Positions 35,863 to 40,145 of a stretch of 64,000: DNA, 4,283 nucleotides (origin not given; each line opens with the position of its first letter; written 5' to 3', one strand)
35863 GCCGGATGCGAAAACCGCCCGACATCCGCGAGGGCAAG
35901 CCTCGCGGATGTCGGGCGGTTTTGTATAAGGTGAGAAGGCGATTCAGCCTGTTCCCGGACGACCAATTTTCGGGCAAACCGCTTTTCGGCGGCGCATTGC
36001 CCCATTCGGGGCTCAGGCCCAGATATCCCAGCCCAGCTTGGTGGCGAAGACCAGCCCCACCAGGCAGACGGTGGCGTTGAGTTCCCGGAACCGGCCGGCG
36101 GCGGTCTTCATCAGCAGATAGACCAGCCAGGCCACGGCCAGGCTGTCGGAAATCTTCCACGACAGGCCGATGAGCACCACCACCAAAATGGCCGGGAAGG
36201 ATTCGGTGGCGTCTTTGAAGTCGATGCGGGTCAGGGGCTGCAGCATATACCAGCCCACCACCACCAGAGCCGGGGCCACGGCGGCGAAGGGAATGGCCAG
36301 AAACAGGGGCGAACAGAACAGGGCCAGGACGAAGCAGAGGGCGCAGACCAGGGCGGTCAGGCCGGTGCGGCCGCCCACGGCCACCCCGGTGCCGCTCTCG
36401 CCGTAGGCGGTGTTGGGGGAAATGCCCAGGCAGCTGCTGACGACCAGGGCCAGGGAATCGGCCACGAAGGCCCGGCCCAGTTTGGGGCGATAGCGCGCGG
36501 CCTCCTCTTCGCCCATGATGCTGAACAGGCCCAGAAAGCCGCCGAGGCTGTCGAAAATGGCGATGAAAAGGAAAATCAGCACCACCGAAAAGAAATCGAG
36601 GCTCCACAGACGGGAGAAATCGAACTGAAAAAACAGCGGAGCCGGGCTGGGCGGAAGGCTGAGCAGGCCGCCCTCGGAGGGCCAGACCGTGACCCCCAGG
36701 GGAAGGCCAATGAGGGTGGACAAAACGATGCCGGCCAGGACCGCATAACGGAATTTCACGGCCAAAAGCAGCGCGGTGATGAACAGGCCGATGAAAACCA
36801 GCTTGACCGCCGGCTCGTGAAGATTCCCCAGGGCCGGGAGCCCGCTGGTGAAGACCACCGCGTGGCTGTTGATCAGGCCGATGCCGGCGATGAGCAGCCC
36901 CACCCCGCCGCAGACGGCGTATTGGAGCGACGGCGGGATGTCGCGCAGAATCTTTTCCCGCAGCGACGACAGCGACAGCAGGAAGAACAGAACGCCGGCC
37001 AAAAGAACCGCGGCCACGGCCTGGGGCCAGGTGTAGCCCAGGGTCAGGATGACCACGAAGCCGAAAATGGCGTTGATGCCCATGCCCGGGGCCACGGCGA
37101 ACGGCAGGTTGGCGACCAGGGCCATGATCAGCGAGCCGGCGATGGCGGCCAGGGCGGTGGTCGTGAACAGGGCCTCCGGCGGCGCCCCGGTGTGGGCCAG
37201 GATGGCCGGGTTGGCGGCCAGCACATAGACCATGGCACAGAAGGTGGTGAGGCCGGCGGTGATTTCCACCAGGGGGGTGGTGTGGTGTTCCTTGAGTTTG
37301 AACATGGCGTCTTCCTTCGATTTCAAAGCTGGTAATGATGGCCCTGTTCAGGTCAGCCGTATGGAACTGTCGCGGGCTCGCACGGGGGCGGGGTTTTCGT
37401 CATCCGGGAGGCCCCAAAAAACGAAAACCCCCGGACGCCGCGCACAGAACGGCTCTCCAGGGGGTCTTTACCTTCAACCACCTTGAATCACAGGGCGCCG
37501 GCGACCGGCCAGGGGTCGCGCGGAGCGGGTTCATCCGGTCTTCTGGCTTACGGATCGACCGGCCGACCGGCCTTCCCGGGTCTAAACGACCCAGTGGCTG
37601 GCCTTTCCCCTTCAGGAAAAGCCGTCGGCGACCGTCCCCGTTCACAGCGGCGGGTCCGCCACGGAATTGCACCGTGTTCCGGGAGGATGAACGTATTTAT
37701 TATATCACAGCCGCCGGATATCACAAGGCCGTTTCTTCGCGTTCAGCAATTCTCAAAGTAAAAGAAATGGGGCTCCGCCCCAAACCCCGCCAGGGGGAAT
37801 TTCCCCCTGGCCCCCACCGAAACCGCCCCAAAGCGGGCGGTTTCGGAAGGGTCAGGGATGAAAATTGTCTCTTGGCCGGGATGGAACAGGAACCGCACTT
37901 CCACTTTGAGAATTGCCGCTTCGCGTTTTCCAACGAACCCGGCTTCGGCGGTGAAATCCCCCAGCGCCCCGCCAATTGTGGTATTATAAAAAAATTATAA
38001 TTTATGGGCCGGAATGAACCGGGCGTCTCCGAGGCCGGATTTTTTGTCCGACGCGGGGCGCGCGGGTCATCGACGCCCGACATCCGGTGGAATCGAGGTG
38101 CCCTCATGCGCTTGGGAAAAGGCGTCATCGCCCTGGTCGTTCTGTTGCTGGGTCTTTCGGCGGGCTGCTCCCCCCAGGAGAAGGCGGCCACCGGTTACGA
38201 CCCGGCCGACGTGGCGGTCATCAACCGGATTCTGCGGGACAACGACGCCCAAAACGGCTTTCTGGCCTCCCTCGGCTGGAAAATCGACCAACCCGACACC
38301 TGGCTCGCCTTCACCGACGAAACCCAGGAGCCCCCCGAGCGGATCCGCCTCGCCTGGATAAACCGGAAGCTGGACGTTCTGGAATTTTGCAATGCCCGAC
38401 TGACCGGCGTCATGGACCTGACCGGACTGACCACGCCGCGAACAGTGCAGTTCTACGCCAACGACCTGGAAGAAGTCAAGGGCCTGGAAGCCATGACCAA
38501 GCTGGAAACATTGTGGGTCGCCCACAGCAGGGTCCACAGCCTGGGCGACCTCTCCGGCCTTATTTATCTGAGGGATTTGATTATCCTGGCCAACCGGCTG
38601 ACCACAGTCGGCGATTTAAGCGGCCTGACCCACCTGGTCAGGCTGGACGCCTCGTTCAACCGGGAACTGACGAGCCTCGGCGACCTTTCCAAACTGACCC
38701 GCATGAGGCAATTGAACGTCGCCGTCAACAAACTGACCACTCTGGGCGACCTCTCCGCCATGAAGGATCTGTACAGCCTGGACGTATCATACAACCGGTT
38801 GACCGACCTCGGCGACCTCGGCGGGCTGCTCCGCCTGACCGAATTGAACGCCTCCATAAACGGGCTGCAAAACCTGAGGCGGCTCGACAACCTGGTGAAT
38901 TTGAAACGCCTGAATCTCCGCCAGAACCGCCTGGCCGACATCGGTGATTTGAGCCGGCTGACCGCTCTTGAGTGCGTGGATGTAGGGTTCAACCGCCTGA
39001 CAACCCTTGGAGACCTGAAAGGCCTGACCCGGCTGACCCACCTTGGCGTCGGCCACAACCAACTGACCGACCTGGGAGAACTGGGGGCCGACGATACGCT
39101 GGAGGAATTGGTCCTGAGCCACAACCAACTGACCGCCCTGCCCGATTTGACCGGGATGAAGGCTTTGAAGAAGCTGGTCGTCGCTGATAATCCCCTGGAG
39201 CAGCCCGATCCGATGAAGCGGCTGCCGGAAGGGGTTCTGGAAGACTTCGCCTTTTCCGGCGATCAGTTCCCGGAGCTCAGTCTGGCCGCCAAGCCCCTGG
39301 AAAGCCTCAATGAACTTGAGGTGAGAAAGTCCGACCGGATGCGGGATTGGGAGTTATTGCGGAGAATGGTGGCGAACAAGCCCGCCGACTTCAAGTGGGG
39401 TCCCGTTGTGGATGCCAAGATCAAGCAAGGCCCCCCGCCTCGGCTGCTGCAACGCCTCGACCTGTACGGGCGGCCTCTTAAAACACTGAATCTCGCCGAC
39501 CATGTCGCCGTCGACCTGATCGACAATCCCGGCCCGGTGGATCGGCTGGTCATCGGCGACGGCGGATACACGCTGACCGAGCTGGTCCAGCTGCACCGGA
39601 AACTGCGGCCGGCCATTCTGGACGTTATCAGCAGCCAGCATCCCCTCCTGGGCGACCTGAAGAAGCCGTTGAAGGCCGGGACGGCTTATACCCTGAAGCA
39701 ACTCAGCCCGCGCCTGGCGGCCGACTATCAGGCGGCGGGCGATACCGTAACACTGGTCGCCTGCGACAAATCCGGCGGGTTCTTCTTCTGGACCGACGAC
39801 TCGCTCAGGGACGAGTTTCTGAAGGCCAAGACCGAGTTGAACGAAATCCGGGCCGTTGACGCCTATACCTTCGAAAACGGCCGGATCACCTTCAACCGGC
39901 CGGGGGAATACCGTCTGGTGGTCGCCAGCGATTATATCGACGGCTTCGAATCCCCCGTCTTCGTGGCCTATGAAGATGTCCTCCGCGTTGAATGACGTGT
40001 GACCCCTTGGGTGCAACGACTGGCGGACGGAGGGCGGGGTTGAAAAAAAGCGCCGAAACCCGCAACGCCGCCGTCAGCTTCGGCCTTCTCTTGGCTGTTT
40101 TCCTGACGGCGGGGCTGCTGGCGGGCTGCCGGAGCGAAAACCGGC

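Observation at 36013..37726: Cobalamin riboswitch controlling an AzgA/NCS2 purine-type permease: candidate transporter for a cobamide lower-ligand base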

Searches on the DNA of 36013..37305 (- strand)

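Call 13: search_rna_families(sources=[L001, L002, L003, L004, L005, L006, L007, L008, L009, L010, L011, L012, L013, L014, L015, L016, L017, L018, L019, L020], threshold=gathering)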
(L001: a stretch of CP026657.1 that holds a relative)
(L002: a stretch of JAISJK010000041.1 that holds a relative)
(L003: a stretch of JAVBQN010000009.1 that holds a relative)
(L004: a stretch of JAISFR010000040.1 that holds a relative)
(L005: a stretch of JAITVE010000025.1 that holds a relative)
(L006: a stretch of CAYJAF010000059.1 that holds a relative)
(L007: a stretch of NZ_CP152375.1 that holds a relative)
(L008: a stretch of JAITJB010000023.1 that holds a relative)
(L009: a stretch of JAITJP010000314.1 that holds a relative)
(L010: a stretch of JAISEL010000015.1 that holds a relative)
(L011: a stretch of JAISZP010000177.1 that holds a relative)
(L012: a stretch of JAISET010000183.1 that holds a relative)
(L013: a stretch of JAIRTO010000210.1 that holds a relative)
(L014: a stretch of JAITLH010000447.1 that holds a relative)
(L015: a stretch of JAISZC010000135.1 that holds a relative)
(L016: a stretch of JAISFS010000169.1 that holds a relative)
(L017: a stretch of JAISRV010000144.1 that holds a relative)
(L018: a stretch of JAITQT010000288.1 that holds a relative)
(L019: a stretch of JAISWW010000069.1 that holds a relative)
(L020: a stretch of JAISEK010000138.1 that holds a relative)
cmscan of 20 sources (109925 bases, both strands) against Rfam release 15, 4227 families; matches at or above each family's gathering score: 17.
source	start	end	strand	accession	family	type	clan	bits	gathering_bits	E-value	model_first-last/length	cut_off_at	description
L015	2151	2346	+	RF00174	Cobalamin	Cis-reg; riboswitch;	CL00101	80.4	31.5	5.6e-18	1-189/189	no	Cobalamin riboswitch aptamer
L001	2178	2309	+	RF00174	Cobalamin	Cis-reg; riboswitch;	CL00101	80.3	31.5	6.4e-18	47-167/189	no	Cobalamin riboswitch aptamer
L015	1943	2014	-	RF00005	tRNA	Gene; tRNA;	CL00001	78.1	29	3.1e-15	1-71/71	no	tRNA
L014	2167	2371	+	RF00174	Cobalamin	Cis-reg; riboswitch;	CL00101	72.9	31.5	7.9e-16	1-189/189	no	Cobalamin riboswitch aptamer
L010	1671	1863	+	RF00174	Cobalamin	Cis-reg; riboswitch;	CL00101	69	31.5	1.1e-14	1-189/189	no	Cobalamin riboswitch aptamer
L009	2138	2369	+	RF00174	Cobalamin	Cis-reg; riboswitch;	CL00101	67.3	31.5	3.2e-14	1-189/189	no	Cobalamin riboswitch aptamer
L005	2145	2322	+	RF00174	Cobalamin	Cis-reg; riboswitch;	CL00101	64.9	31.5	1.6e-13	47-167/189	no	Cobalamin riboswitch aptamer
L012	2151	2354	+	RF00174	Cobalamin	Cis-reg; riboswitch;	CL00101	63.9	31.5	3.1e-13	1-189/189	no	Cobalamin riboswitch aptamer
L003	2097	2315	+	RF00174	Cobalamin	Cis-reg; riboswitch;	CL00101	60.4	31.5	3.1e-12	1-189/189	no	Cobalamin riboswitch aptamer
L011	2184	2329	+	RF00174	Cobalamin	Cis-reg; riboswitch;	CL00101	60.3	31.5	3.3e-12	47-167/189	no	Cobalamin riboswitch aptamer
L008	1401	1644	+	RF00174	Cobalamin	Cis-reg; riboswitch;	CL00101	58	31.5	1.5e-11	1-189/189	no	Cobalamin riboswitch aptamer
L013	2196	2351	+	RF00174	Cobalamin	Cis-reg; riboswitch;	CL00101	58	31.5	1.5e-11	47-167/189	no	Cobalamin riboswitch aptamer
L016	2174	2371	+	RF00174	Cobalamin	Cis-reg; riboswitch;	CL00101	57.9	31.5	1.6e-11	1-189/189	no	Cobalamin riboswitch aptamer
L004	2110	2330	+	RF00174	Cobalamin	Cis-reg; riboswitch;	CL00101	56.7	31.5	3.4e-11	47-167/189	no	Cobalamin riboswitch aptamer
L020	2159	2361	+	RF00174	Cobalamin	Cis-reg; riboswitch;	CL00101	55.5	31.5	7.9e-11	1-189/189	no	Cobalamin riboswitch aptamer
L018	159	245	+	RF00029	Intron_gpII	Intron;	-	40.9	40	0.00022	1-77/77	no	Group II catalytic intron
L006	2104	2382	+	RF00174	Cobalamin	Cis-reg; riboswitch;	CL00101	38.7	31.5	5.1e-06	1-189/189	no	Cobalamin riboswitch aptamer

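Call 14: search_rna_families(sources=[L021, L022, L023, L024, L025, L026, L027, L028, L029, L030, L031, L032, L033, L034, L035, L036, L050, L055, L071, L037], threshold=gathering)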
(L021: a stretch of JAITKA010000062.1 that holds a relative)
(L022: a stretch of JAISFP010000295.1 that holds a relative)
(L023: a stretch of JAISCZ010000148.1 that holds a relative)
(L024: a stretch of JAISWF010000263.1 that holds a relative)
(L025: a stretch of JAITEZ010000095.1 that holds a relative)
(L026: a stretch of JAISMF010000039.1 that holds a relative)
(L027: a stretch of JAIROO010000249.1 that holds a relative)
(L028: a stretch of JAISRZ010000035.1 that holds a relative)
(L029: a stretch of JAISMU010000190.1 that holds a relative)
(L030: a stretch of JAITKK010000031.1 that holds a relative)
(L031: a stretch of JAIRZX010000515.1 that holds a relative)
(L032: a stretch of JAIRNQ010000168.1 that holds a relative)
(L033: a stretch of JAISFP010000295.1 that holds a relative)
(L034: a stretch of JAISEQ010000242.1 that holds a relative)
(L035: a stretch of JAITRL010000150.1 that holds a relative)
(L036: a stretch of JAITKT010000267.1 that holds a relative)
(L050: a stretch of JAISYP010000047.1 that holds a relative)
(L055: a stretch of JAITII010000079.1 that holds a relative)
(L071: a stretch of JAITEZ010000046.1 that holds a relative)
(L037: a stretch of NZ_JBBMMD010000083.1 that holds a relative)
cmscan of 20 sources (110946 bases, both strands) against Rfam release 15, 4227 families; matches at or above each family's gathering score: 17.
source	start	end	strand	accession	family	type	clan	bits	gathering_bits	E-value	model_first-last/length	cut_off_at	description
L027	2221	2418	+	RF00174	Cobalamin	Cis-reg; riboswitch;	CL00101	81.6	31.5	2.7e-18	1-189/189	no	Cobalamin riboswitch aptamer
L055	2125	2304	+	RF00174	Cobalamin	Cis-reg; riboswitch;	CL00101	79.5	31.5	1.1e-17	1-189/189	no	Cobalamin riboswitch aptamer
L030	2049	2246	+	RF00174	Cobalamin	Cis-reg; riboswitch;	CL00101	78.7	31.5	1.7e-17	1-189/189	no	Cobalamin riboswitch aptamer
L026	2146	2376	+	RF00174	Cobalamin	Cis-reg; riboswitch;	CL00101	72.9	31.5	8.1e-16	1-189/189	no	Cobalamin riboswitch aptamer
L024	2118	2346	+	RF00174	Cobalamin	Cis-reg; riboswitch;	CL00101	71.1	31.5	2.7e-15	1-189/189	no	Cobalamin riboswitch aptamer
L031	2171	2362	+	RF00174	Cobalamin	Cis-reg; riboswitch;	CL00101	67.8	31.5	2.3e-14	1-189/189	no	Cobalamin riboswitch aptamer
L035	2163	2349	+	RF00174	Cobalamin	Cis-reg; riboswitch;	CL00101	67.6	31.5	2.7e-14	1-189/189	no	Cobalamin riboswitch aptamer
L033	2180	2365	+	RF00174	Cobalamin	Cis-reg; riboswitch;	CL00101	66.3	31.5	6.4e-14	1-189/189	no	Cobalamin riboswitch aptamer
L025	2153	2357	+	RF00174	Cobalamin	Cis-reg; riboswitch;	CL00101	65.4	31.5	1.2e-13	18-173/189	no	Cobalamin riboswitch aptamer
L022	2165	2355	+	RF00174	Cobalamin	Cis-reg; riboswitch;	CL00101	64.4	31.5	2.2e-13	1-189/189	no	Cobalamin riboswitch aptamer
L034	760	899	+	RF00174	Cobalamin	Cis-reg; riboswitch;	CL00101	62.2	31.5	9.4e-13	47-167/189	no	Cobalamin riboswitch aptamer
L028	2197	2412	+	RF00174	Cobalamin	Cis-reg; riboswitch;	CL00101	57.9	31.5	1.6e-11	1-189/189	no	Cobalamin riboswitch aptamer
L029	2156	2369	+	RF00174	Cobalamin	Cis-reg; riboswitch;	CL00101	57.9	31.5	1.6e-11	1-189/189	no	Cobalamin riboswitch aptamer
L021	2158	2366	+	RF00174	Cobalamin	Cis-reg; riboswitch;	CL00101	57.2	31.5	2.6e-11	1-189/189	no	Cobalamin riboswitch aptamer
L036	125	253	+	RF00174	Cobalamin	Cis-reg; riboswitch;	CL00101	56.8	31.5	3.4e-11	47-167/189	no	Cobalamin riboswitch aptamer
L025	3938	4082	+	RF00174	Cobalamin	Cis-reg; riboswitch;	CL00101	55.2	31.5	9.3e-11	45-169/189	no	Cobalamin riboswitch aptamer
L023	2017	2224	+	RF00174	Cobalamin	Cis-reg; riboswitch;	CL00101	50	31.5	3e-09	1-189/189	no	Cobalamin riboswitch aptamer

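Call 15: search_rna_families(sources=[L038, L039, L040, L041, L042, L043, L044, L045, L046, L047, L048, L049, L051, L052, L053, L054, L056, L057, L058, L059], threshold=gathering)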
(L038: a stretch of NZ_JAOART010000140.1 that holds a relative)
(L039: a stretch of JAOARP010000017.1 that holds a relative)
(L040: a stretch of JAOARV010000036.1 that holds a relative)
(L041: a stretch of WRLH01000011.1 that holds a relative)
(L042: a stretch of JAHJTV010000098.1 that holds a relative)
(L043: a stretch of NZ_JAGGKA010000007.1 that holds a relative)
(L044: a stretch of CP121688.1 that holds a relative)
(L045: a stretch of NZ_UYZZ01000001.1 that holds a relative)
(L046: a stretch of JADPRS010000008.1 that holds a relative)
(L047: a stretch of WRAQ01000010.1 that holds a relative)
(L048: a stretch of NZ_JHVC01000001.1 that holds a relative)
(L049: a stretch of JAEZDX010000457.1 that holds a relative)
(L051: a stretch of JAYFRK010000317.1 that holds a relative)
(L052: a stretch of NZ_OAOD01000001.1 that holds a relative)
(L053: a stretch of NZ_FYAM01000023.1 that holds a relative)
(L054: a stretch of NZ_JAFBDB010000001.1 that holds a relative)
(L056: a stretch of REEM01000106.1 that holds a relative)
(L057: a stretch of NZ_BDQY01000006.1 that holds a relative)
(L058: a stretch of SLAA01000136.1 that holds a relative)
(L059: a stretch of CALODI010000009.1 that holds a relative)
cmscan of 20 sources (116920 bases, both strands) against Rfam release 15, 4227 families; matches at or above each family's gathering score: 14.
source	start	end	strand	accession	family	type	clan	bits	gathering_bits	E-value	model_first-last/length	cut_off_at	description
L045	2263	2363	+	RF00167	Purine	Cis-reg; riboswitch;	CL00123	86.8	37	4.5e-14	1-102/102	no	Purine riboswitch aptamer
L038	2267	2366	+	RF00167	Purine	Cis-reg; riboswitch;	CL00123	81.5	37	8.2e-13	1-102/102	no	Purine riboswitch aptamer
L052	2250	2349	+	RF00167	Purine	Cis-reg; riboswitch;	CL00123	78.7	37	3.9e-12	1-102/102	no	Purine riboswitch aptamer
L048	2270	2369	+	RF00167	Purine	Cis-reg; riboswitch;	CL00123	78.1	37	5.7e-12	1-102/102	no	Purine riboswitch aptamer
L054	2249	2348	+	RF00167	Purine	Cis-reg; riboswitch;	CL00123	78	37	5.9e-12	1-102/102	no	Purine riboswitch aptamer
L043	2253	2352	+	RF00167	Purine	Cis-reg; riboswitch;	CL00123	77.4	37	8.2e-12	1-102/102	no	Purine riboswitch aptamer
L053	2249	2348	+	RF00167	Purine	Cis-reg; riboswitch;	CL00123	76.6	37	1.3e-11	1-102/102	no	Purine riboswitch aptamer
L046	2281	2380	+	RF00167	Purine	Cis-reg; riboswitch;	CL00123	76.3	37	1.5e-11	1-102/102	no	Purine riboswitch aptamer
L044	2282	2381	+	RF00167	Purine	Cis-reg; riboswitch;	CL00123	75.8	37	2e-11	1-102/102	no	Purine riboswitch aptamer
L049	2284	2383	+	RF00167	Purine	Cis-reg; riboswitch;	CL00123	72.3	37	1.4e-10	1-102/102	no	Purine riboswitch aptamer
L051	774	873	+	RF00167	Purine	Cis-reg; riboswitch;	CL00123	72.1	37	1.5e-10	1-102/102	no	Purine riboswitch aptamer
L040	2200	2299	+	RF00167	Purine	Cis-reg; riboswitch;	CL00123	69.3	37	7.5e-10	1-102/102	no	Purine riboswitch aptamer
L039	2237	2336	+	RF00167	Purine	Cis-reg; riboswitch;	CL00123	68.7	37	1e-09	1-102/102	no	Purine riboswitch aptamer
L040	1863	1936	-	RF00005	tRNA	Gene; tRNA;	CL00001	67.6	29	2.6e-12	1-71/71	no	tRNA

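Call 16: search_rna_families(sources=[L060, L061, L062, L063, L064, L065, L066, L067, L068, L069, L070, L072, L073, L074, L075, L076, L077, L078, L079, L080], threshold=gathering)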
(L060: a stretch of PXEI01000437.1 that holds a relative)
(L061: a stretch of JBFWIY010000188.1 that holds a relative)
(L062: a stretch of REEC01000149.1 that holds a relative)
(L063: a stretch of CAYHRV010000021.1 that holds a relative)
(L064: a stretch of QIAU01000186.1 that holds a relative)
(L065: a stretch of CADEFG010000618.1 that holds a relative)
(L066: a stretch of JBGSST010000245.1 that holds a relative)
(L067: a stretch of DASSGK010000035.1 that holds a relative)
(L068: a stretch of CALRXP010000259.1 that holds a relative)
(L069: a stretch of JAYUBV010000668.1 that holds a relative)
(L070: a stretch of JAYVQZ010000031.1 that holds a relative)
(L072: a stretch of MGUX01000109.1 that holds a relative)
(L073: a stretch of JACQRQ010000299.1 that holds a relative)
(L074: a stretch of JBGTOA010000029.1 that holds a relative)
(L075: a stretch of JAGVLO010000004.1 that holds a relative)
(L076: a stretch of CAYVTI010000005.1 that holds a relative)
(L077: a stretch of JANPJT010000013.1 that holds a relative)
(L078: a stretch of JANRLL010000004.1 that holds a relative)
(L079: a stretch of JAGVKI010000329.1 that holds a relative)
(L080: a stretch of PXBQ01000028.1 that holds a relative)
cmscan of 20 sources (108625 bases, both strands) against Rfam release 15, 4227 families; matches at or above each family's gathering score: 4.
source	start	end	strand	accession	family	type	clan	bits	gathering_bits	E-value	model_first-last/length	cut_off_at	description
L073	464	797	-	RF00010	RNaseP_bact_a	Gene; ribozyme;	CL00002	112.7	100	1.9e-33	1-367/367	no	Bacterial RNase P class A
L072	2010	2343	-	RF00010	RNaseP_bact_a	Gene; ribozyme;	CL00002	108.4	100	5.6e-32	1-367/367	no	Bacterial RNase P class A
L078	630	703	-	RF00005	tRNA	Gene; tRNA;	CL00001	71.7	29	1.8e-13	1-71/71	no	tRNA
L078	828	901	+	RF00005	tRNA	Gene; tRNA;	CL00001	69.4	29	7.7e-13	1-71/71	no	tRNA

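Call 41: search_rna_families(sources=[L002, L007, L050, L018, L019, L087, L090], threshold=evalue, max_evalue=1)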
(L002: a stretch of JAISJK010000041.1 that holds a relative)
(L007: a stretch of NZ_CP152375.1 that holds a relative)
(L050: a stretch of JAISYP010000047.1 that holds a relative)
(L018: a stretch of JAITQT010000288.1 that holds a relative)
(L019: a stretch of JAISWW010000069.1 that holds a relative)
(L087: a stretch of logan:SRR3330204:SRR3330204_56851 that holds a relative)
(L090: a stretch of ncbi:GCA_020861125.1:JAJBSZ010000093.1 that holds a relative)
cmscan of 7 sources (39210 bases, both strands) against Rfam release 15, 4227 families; matches with E-value up to 1: 4.
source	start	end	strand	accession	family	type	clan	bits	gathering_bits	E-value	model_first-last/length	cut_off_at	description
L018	159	245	+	RF00029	Intron_gpII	Intron;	-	40.9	40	7.9e-05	1-77/77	no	Group II catalytic intron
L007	3810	3865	-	RF00994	mir-1255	Gene; miRNA;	-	24.3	63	0.79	1-67/67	no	mir-1255 microRNA precursor family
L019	1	71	+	RF00174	Cobalamin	Cis-reg; riboswitch;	CL00101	20.9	31.5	0.23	120-189/189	5'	Cobalamin riboswitch aptamer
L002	5534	5579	+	RF00223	IRES_Bip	Cis-reg; IRES;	-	19.1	40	0.09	1-263/263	no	bip internal ribosome entry site (IRES)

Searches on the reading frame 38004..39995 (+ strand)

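Call 5: search_protein_families(library=pfam, proteins=[window:38004-39995:+])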
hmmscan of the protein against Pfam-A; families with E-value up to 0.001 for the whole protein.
window:38004-39995:+ (663 aa): 6 families
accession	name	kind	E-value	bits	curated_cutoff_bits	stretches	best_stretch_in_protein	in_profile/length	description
PF12799.13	LRR_4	-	1.7e-33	114.3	27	4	365-400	2-38/44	Leucine Rich repeats (2 copies)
PF13855.12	LRR_8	-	6.2e-16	58.4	27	1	299-354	2-61/61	Leucine rich repeat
PF14580.12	LRR_9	-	4.5e-11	43.1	30.5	1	298-399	19-126/175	Leucine-rich repeat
PF23598.1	LRR_14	-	0.0001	21.7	40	0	277-393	25-146/353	Leucine-rich repeat region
PF13516.12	LRR_6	-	0.00099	19.4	23.4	0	365-377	4-16/24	Leucine Rich repeat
PF24048.1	LRR_NXF1-5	-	0.00099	19.1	30.5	0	277-326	55-108/142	NXF1/2/3/5 leucine-rich repeat domain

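Call 6: search_protein_families(library=ncbifam, proteins=[window:38004-39995:+])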
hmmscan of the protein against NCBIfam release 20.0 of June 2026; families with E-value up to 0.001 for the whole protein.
window:38004-39995:+ (663 aa): 9 families
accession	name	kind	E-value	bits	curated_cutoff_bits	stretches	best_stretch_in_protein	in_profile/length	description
NF033189.1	internalin_A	exception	6e-30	104.2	1600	1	145-402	99-354/799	class 1 internalin InlA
NF047464.1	FibnectbindLIC11051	equivalog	1e-26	93.6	1000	2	163-400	418-664/685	LIC_11051 family fibronectin-binding protein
NF033190.2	inl_like_NEAT_1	exception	3.1e-23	82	1275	2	122-298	286-460/754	NEAT domain-containing leucine-rich repeat protein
NF033188.1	internalin_H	exception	2.5e-20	72.6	1050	2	244-397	88-241/548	InlH/InlC2 family class 1 internalin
NF041381.1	XopAC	subfamily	9.2e-12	44.4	450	2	205-308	85-193/451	XopAC/AvrAC family type III secretion system effector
NF033187.0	internalin_J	exception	1.9e-10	39.7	1700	1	144-358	94-300/846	class 1 internalin InlJ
NF011917.0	PRK15387.1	equivalog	1.3e-09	36.7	1243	1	148-334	267-436/788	type III secretion system effector E3 ubiquitin transferase SspH2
NF011897.0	PRK15370.1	equivalog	9.1e-07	27.1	1113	0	145-311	240-401/755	SPI-1 type III secretion system effector E3 ubiquitin transferase SlrP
NF041351.1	XopL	equivalog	0.00025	19.9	500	0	161-335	93-263/497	type III secretion system leucine-rich repeat domain-containing effector XopL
